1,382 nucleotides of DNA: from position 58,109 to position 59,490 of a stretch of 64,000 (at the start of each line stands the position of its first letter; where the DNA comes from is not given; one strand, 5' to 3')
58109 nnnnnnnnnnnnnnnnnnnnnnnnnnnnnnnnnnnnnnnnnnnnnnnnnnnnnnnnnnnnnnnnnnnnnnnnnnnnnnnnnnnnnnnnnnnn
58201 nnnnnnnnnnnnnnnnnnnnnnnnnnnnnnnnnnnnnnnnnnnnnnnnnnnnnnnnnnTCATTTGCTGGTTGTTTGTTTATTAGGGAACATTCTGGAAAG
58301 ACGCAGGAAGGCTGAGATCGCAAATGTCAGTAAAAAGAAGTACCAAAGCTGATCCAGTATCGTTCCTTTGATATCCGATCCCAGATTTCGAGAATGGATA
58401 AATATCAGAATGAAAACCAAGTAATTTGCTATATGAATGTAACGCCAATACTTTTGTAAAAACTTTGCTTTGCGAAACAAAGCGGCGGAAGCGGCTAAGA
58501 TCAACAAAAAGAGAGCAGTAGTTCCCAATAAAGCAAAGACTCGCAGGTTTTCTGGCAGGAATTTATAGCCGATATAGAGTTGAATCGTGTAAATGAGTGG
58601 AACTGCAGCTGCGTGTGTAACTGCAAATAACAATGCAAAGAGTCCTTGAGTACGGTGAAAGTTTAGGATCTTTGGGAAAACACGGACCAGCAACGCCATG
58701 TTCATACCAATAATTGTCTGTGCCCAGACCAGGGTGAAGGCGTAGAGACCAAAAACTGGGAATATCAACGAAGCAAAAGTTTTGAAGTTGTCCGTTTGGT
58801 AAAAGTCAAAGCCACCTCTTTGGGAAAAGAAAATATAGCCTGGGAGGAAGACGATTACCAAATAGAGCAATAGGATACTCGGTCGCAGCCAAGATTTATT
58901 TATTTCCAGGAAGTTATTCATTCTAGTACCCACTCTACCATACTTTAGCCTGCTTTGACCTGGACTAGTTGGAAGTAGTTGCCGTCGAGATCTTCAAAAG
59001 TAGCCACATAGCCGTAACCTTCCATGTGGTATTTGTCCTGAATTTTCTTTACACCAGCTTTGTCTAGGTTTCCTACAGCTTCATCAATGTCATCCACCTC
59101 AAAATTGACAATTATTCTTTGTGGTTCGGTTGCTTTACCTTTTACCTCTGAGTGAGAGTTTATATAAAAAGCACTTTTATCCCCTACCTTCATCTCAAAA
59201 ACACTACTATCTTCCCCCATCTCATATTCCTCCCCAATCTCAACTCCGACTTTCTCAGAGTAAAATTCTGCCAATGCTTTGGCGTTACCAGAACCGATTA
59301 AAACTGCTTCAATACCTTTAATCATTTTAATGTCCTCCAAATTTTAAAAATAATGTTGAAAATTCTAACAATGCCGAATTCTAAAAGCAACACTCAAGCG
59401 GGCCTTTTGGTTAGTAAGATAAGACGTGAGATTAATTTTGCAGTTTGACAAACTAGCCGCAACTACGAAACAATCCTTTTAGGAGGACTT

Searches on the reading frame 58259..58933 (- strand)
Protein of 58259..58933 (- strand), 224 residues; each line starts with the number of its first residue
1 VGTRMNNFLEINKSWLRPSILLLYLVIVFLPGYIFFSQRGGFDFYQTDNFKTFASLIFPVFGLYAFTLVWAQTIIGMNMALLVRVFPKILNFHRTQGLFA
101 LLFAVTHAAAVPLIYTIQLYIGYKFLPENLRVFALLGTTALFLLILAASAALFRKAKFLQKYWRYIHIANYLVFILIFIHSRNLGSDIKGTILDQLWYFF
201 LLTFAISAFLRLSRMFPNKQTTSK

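Call 58: search_protein_families(library=pfam, proteins=[window:58259-58933:-], max_evalue=0.001)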
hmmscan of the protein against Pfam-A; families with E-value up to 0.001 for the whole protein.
window:58259-58933:- (224 aa): 1 family
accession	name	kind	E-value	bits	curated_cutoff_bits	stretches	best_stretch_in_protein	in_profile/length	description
PF01794.25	Ferric_reduct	-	1.4e-06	28.8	28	1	62-177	2-120/121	Ferric reductase like transmembrane component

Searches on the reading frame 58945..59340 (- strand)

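Call 58: search_protein_families(library=pfam, proteins=[window:58945-59340:-], max_evalue=0.001)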
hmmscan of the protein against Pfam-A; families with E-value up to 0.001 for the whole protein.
window:58945-59340:- (131 aa): 2 families
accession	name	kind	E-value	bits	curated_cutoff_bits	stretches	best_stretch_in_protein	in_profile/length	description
PF00903.31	Glyoxalase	-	1.3e-07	32.4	20.6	1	10-125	2-121/121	Glyoxalase/Bleomycin resistance protein/Dioxygenase superfamily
PF18029.7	Glyoxalase_6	-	1.9e-07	32.1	23.6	1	17-126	6-106/106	Glyoxalase-like domain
